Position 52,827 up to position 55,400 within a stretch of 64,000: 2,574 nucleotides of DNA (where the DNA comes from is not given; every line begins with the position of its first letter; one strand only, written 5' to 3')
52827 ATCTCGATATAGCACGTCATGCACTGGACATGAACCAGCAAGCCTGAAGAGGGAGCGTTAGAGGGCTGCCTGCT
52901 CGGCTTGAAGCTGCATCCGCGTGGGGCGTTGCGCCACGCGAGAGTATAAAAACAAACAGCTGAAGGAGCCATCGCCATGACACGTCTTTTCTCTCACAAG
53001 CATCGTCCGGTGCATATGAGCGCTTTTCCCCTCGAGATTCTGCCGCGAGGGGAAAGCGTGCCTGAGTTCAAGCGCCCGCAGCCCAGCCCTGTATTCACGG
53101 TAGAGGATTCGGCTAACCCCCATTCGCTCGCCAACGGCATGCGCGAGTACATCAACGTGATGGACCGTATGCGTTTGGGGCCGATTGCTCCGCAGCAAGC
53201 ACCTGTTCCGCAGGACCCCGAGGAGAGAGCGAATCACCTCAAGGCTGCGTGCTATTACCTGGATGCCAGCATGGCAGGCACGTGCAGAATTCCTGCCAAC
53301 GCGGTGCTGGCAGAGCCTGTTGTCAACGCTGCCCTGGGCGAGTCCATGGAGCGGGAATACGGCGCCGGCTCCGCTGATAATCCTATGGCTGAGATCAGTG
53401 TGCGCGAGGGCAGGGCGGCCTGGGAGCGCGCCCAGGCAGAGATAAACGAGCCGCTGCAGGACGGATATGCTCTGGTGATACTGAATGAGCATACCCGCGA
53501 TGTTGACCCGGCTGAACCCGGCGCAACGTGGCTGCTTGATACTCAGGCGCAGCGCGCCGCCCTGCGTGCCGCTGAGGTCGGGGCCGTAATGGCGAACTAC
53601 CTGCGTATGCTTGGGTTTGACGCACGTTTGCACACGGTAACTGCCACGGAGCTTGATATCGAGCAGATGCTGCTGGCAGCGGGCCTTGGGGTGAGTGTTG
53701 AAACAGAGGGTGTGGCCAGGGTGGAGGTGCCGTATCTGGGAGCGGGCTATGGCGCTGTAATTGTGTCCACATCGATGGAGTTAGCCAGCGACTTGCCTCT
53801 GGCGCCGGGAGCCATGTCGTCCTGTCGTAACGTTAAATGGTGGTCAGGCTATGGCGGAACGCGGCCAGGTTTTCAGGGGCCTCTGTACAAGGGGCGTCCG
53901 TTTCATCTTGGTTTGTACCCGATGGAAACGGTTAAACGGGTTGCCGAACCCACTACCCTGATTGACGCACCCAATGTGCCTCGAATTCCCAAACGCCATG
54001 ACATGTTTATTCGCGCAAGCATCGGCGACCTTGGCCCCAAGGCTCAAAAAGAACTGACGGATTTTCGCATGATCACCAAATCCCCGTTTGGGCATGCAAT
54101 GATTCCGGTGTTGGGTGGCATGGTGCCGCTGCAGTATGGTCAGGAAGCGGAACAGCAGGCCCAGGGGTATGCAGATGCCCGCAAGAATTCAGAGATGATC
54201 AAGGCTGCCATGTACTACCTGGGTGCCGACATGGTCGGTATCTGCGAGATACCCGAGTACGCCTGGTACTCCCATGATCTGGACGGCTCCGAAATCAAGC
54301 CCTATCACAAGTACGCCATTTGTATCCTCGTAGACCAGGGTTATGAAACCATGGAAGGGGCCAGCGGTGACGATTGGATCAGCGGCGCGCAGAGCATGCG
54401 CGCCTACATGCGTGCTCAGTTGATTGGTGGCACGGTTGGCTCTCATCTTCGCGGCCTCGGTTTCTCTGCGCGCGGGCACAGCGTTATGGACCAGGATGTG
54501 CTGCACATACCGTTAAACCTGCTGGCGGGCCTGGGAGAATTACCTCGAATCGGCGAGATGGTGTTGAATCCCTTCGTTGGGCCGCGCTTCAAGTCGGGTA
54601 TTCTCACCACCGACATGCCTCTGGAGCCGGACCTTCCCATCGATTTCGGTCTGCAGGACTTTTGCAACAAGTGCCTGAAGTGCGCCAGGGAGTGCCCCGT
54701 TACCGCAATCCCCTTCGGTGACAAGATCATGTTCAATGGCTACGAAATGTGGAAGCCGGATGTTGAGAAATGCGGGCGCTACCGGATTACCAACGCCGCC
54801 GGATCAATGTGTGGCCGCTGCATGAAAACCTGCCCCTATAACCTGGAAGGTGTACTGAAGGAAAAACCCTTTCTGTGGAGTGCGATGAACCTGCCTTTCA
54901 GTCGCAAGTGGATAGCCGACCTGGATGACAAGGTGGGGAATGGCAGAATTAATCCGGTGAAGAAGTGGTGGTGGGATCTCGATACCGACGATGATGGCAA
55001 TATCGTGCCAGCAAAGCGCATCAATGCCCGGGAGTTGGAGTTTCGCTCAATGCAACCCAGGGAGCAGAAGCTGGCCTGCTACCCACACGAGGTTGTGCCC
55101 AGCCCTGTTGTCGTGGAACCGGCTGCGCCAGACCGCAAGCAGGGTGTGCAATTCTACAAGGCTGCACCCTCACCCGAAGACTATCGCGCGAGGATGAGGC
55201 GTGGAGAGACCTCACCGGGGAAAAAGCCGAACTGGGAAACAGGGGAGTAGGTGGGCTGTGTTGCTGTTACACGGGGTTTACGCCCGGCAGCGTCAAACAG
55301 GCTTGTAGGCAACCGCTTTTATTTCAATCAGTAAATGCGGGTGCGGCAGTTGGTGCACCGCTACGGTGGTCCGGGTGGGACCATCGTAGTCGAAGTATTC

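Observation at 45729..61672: Composite cluster joining phenol hydroxylase, a B12 reductive dehalogenase and 2-aminophenol dioxygenase: candidate aerobic halophenol/haloaminophenol pathway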

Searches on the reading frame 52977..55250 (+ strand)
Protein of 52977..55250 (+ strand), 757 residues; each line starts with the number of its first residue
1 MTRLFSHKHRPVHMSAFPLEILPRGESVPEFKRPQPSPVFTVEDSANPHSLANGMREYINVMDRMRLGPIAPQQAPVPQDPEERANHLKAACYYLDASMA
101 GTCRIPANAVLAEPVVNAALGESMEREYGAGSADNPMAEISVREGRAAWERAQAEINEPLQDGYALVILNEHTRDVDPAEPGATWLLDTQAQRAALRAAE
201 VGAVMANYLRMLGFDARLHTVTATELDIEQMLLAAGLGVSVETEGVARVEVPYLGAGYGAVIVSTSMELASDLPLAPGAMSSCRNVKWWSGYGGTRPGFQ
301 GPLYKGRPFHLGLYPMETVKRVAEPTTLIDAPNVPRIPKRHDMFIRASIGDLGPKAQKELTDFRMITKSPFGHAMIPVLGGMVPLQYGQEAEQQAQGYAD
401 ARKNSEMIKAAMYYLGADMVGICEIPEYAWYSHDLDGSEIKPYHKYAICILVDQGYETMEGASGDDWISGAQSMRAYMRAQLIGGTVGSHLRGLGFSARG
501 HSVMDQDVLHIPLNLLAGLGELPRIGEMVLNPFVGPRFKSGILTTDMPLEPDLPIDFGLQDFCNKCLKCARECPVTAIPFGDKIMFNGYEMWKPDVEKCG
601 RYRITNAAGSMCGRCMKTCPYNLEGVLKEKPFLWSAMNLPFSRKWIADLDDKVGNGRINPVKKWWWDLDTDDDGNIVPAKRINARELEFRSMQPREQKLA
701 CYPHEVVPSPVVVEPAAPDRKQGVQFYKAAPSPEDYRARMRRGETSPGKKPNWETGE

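Call 3: search_protein_families(library=pfam, proteins=[window:52977-55250:+])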
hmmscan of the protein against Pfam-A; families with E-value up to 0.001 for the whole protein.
window:52977-55250:+ (757 aa): 4 families
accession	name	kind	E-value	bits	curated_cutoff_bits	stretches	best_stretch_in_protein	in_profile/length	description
PF12838.12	Fer4_7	-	1.5e-05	25.8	27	1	563-622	2-51/52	4Fe-4S dicluster domain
PF13484.11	Fer4_16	-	5.7e-05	24.3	30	1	563-622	2-66/66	4Fe-4S double cluster binding domain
PF00037.32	Fer4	-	6.5e-05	23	21.1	0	561-578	6-23/24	4Fe-4S binding domain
PF12837.12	Fer4_6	-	0.00024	21.3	25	0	612-622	12-22/24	4Fe-4S binding domain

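Call 5: search_solved_structures(query=window:52977-55250:+, max_evalue=0.001, show_alignments=1)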
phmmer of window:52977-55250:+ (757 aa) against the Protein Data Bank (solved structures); distinct sequences matched with E-value up to 0.001: 5.
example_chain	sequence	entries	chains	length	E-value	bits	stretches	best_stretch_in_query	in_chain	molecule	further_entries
4ras_A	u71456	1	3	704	2.1e-176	591.5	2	164-742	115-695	Oxidoreductase, NAD-binding/iron-sulfur cluster-binding protein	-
6zxu_A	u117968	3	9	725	2.4e-176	591.3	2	164-742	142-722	Oxidoreductase, NAD-binding/iron-sulfur cluster-binding protein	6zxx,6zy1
6zy0_A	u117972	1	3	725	8.5e-176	589.5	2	164-742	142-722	Oxidoreductase, NAD-binding/iron-sulfur cluster-binding protein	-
4uqu_A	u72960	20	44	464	5.9e-22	80.8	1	514-665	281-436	TETRACHLOROETHENE REDUCTIVE DEHALOGENASE CATALYTIC SUBUNIT PCEA | TETRACHLOROETHENE REDUCTIVE DEHALOGENASE CATALYTIC SUBUNIT | Tetrachloroethene reductive dehal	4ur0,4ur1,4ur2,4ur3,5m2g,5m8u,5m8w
8q4h_A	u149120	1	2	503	4.3e-19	71.3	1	445-660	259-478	Tetrachloroethene reductive dehalogenase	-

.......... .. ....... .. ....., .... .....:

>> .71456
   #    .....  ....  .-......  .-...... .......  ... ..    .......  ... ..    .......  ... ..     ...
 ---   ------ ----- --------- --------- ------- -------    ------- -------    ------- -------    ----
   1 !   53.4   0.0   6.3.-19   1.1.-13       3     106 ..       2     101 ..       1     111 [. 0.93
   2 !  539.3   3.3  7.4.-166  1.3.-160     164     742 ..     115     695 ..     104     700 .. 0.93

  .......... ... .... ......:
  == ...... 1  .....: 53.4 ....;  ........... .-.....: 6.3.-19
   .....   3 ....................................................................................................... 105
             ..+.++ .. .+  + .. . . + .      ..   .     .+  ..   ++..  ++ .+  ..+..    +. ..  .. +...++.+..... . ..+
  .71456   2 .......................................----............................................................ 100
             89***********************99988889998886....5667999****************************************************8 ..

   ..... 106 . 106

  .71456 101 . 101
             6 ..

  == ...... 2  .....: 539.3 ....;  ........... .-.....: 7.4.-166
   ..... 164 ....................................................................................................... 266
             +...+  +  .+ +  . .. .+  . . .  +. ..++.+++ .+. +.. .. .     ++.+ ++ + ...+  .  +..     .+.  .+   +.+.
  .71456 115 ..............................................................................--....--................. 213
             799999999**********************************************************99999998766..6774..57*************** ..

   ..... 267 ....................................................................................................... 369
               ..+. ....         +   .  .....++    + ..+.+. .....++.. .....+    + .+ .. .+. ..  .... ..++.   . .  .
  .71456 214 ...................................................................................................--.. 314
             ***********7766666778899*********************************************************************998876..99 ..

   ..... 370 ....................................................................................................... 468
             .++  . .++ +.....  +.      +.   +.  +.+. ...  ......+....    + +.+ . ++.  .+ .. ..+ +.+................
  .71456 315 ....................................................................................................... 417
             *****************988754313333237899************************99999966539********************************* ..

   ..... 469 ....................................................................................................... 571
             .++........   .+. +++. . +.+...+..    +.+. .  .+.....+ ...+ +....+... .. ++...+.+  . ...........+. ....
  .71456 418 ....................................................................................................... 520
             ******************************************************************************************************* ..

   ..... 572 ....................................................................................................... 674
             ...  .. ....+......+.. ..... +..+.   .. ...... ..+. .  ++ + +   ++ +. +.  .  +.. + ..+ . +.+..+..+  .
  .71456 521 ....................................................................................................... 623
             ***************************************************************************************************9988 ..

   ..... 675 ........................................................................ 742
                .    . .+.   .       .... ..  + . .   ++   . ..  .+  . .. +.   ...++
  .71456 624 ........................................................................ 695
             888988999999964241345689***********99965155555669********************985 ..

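Call 6: search_protein_families(library=ncbifam, proteins=[window:52977-55250:+])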
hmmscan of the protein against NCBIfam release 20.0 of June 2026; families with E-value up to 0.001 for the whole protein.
window:52977-55250:+ (757 aa): 4 families
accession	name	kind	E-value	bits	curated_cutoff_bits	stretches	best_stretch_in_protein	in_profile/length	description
TIGR02486.1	RDH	subfamily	2e-58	198.8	160.35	2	440-622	83-279/314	reductive dehalogenase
NF058577.1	FdxA_fam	equivalog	1.5e-05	25.1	65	0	559-583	5-29/52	4Fe-4S ferredoxin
NF042909.1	FMH_DH_FwdF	exception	0.00066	18.9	375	1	560-626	177-244/336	tungsten-dependent formylmethanofuran dehydrogenase subunit FwdF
TIGR04105.1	FeFe_hydrog_B1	subfamily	0.00084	18.1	450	0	560-621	141-202/462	monomeric [FeFe] hydrogenase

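Call 20: find_homologous_proteins(query=window:52977-55250:+, max_evalue=1e-20)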
Query window:52977-55250:+ (757 aa): 2319 proteins with E <= 1e-20 among 8000 candidates; the best 120 are listed. Only proteins of 416 to 1325 residues were searched: fused or split forms outside these lengths cannot appear, so this answer is no evidence that the protein stands alone or is whole; lengths 'longer' or 'shorter' looks for them.
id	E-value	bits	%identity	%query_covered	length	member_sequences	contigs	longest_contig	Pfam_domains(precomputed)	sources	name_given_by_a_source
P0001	0.0e+0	1763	98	100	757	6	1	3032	PF12838.13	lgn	-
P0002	0.0e+0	1426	80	99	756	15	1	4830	PF12838.13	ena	-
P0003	0.0e+0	1392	78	99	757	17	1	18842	PF12838.13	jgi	jgi:reductive dehalogenase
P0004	0.0e+0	1383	79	97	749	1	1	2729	PF12838.13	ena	-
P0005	0.0e+0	1372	77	99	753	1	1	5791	-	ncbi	-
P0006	0.0e+0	1371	77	100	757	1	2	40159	PF12838.13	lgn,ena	-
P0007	0.0e+0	1362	78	98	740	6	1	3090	-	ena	-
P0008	0.0e+0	1357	78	98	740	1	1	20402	-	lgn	-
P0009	0.0e+0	1307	73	100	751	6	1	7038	PF12838.13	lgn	-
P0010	0.0e+0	1306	74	98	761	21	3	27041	PF12838.13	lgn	-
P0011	0.0e+0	1296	71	100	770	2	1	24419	PF12838.13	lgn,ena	-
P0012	0.0e+0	1285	71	99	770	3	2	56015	PF12838.13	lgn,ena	-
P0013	0.0e+0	1256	71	98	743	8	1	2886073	-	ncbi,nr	ncbi:MAG: hypothetical protein JSW21_05390 [Gammaproteobacteria bacterium]|nr:MAG: hypothetical prot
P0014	0.0e+0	1255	73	97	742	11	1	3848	-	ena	-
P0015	0.0e+0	1252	72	98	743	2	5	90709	-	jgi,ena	-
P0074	0.0e+0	1079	62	98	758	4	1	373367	PF12838.13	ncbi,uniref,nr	ncbi:NAD-binding oxidoreductase [Pseudomaricurvus alkylphenolicus]|uniref:4Fe-4S dicluster domain-co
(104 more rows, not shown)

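Call 21: find_encoding_contigs(protein=P0003, flank=10000, max_places=2)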
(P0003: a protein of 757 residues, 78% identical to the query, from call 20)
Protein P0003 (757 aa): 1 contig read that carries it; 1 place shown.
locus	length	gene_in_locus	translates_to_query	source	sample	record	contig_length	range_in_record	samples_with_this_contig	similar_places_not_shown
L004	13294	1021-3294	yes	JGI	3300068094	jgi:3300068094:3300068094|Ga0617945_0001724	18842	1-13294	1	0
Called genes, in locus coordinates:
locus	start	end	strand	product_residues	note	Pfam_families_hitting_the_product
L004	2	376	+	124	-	?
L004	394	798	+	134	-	PF03928:HbpS-like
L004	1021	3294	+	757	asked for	PF12838:Fer4_7 (weak)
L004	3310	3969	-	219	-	PF00392:GntR, PF07729:FCD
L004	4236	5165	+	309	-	PF22247:Diox-like_N, PF00903:Glyoxalase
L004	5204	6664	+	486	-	PF00171:Aldedh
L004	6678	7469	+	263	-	PF01557:FAA_hydrolase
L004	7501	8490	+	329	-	PF15902:Sortilin-Vps10 (faint), PF25852:DUF6242_C (faint), PF14870:PSII_BNR, PF02012:BNR (faint), PF14870:PSII_BNR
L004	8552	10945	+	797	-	PF03176:MMPL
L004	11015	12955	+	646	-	PF06980:DUF1302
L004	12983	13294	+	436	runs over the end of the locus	PF07044:DUF1329, PF17131:TP_0789-like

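Call 22: find_encoding_contigs(protein=P0006, flank=10000, max_places=2)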
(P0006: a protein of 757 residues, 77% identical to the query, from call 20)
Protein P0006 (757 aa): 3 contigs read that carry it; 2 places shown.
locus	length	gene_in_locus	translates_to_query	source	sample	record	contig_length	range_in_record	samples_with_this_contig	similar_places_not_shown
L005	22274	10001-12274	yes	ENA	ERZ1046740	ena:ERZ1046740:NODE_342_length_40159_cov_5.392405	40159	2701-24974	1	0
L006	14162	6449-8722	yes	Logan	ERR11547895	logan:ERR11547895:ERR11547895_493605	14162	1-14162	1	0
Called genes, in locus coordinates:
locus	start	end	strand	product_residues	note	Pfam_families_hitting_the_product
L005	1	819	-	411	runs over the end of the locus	-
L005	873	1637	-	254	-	PF00890:FAD_binding_2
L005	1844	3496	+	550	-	PF06505:XylR_N, PF02830:V4R, PF00158:Sigma54_activat, PF14532:Sigma54_activ_2, PF07724:AAA_2 (weak), PF07728:AAA_5 (weak), PF25601:AAA_lid_14, PF02954:HTH_8, +2 more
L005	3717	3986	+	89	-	PF06099:Phenol_hyd_sub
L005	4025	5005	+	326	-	PF02332:Phenol_Hydrox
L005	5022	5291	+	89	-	PF02406:MmoB_DmpM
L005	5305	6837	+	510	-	PF02332:Phenol_Hydrox, PF04945:YHS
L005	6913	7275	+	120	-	PF04663:Phenol_monoox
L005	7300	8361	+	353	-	PF00111:Fer2, PF00970:FAD_binding_6, PF00175:NAD_binding_1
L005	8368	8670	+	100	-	PF00111:Fer2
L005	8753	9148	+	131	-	PF03928:HbpS-like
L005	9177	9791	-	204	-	PF00440:TetR_N, PF14246:TetR_C_7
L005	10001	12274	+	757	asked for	PF12838:Fer4_7 (weak)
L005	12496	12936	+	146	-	PF01042:Ribonuc_L-PSP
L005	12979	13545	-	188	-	PF00296:Bac_luciferase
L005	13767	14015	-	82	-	PF00296:Bac_luciferase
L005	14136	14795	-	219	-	PF00392:GntR, PF07729:FCD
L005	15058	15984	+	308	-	PF22247:Diox-like_N, PF00903:Glyoxalase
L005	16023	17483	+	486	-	PF00171:Aldedh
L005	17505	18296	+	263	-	PF01557:FAA_hydrolase (weak)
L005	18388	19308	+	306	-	PF15902:Sortilin-Vps10 (faint), PF14870:PSII_BNR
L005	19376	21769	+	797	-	PF03176:MMPL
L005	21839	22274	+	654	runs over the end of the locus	PF06980:DUF1302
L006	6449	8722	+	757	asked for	PF12838:Fer4_7 (weak)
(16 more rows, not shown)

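Call 23: find_encoding_contigs(protein=P0012, flank=10000, max_places=2)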
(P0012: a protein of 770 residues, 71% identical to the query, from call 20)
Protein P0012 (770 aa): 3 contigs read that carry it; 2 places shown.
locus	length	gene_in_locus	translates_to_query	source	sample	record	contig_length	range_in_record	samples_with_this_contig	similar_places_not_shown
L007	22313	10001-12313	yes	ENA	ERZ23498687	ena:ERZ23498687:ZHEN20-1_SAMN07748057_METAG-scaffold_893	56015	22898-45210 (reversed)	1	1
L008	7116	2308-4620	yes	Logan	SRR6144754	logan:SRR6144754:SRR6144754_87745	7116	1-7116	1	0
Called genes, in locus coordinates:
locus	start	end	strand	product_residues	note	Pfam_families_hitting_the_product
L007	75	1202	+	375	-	PF25852:DUF6242_C (faint), PF14870:PSII_BNR, PF15902:Sortilin-Vps10 (weak)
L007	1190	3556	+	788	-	PF03176:MMPL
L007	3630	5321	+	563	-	PF00884:Sulfatase, PF16347:SGSH_C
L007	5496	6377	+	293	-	PF03781:FGE-sulfatase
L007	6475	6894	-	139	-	PF00903:Glyoxalase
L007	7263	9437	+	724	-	PF00141:peroxidase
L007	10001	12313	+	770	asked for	PF12838:Fer4_7 (weak)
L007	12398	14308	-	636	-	PF00009:GTP_EFTU, PF01926:MMR_HSR1 (faint), PF03144:GTP_EFTU_D2 (weak), PF22594:GTP-eEF1A_C, PF01583:APS_kinase, PF13671:AAA_33 (weak)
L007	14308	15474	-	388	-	PF01507:PAPS_reduct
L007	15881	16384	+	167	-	-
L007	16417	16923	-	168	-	PF01625:PMSR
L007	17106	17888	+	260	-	PF00106:adh_short, PF08659:KR, PF23441:SDR (faint), PF13561:adh_short_C2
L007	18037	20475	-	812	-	PF02706:Wzz, PF13614:AAA_31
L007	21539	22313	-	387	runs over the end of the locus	PF00150:Cellulase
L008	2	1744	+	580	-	?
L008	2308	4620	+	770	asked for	PF12838:Fer4_7 (weak)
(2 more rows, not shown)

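Call 25: find_encoding_contigs(protein=P0008, flank=10000, max_places=1)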
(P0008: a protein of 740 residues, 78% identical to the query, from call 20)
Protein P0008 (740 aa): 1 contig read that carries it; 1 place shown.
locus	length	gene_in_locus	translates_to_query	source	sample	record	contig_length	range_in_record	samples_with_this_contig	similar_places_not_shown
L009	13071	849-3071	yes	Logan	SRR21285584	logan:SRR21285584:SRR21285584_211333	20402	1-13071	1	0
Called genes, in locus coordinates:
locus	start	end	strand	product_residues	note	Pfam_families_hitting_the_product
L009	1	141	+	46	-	?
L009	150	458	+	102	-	PF00111:Fer2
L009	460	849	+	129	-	PF03928:HbpS-like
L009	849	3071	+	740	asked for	-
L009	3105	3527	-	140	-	PF01042:Ribonuc_L-PSP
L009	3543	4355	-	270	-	PF02900:LigB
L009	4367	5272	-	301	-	PF02900:LigB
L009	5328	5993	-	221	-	PF00392:GntR, PF07729:FCD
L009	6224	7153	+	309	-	PF22247:Diox-like_N, PF00903:Glyoxalase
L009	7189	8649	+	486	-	PF00171:Aldedh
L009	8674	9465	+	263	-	PF01557:FAA_hydrolase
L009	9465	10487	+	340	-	PF25852:DUF6242_C (faint), PF14870:PSII_BNR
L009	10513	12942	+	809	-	PF03176:MMPL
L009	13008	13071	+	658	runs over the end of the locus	PF06980:DUF1302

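Call 26: find_encoding_contigs(protein=P0010, flank=10000, max_places=1)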
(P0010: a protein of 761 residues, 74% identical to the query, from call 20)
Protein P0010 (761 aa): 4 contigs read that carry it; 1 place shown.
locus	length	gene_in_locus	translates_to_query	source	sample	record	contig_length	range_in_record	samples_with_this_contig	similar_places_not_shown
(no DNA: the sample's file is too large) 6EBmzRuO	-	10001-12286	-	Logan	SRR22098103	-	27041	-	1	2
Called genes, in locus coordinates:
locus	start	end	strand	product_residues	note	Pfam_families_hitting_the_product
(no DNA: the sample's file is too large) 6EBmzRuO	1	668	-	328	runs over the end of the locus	PF02332:Phenol_Hydrox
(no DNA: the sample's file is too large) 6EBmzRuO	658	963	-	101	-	PF06099:Phenol_hyd_sub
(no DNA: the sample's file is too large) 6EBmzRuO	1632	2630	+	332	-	PF25852:DUF6242_C (faint), PF15902:Sortilin-Vps10 (faint), PF14870:PSII_BNR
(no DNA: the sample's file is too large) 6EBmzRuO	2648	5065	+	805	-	PF03176:MMPL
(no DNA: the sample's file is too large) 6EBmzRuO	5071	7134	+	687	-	PF06980:DUF1302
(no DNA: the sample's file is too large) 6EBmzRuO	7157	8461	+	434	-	PF07044:DUF1329, PF17131:TP_0789-like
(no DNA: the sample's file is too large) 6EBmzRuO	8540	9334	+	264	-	PF02798:GST_N, PF13409:GST_N_2, PF13417:GST_N_3, PF00043:GST_C, PF13410:GST_C_2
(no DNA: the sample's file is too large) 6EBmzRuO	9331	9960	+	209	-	PF00462:Glutaredoxin, PF02798:GST_N, PF13417:GST_N_3, PF13409:GST_N_2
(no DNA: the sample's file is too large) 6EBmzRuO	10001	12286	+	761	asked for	PF12838:Fer4_7 (weak)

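Call 27: find_encoding_contigs(protein=P0013, flank=10000, max_places=1)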
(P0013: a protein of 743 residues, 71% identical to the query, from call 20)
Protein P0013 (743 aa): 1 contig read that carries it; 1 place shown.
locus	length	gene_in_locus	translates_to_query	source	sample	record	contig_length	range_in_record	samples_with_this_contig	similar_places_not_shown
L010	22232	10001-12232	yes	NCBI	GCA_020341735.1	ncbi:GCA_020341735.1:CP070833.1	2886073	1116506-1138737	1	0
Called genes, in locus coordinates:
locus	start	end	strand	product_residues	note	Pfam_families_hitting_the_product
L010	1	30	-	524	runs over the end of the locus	PF01554:MatE (faint), PF03023:MurJ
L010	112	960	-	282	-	PF00561:Abhydrolase_1, PF12146:Hydrolase_4, PF12697:Abhydrolase_6, PF03096:Ndr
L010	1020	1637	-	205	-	PF01502:PRA-CH, PF01503:PRA-PH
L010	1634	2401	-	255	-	PF00977:His_biosynth, PF01207:Dus (faint), PF03060:NMO (faint)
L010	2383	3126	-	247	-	PF00977:His_biosynth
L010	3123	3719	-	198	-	PF00117:GATase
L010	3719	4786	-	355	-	PF13419:HAD_2 (faint), PF13242:Hydrolase_like, PF00475:IGPD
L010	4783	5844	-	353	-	PF00155:Aminotran_1_2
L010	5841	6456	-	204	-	PF00815:Histidinol_dh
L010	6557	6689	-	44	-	PF00440:TetR_N (weak)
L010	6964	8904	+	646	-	PF01558:POR, PF01855:POR_N, PF17147:PFOR_II (weak)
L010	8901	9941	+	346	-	PF02775:TPP_enzyme_C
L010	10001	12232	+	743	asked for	-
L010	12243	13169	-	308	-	PF13593:SBF_like, PF01758:SBF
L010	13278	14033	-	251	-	PF01135:PCMT (weak)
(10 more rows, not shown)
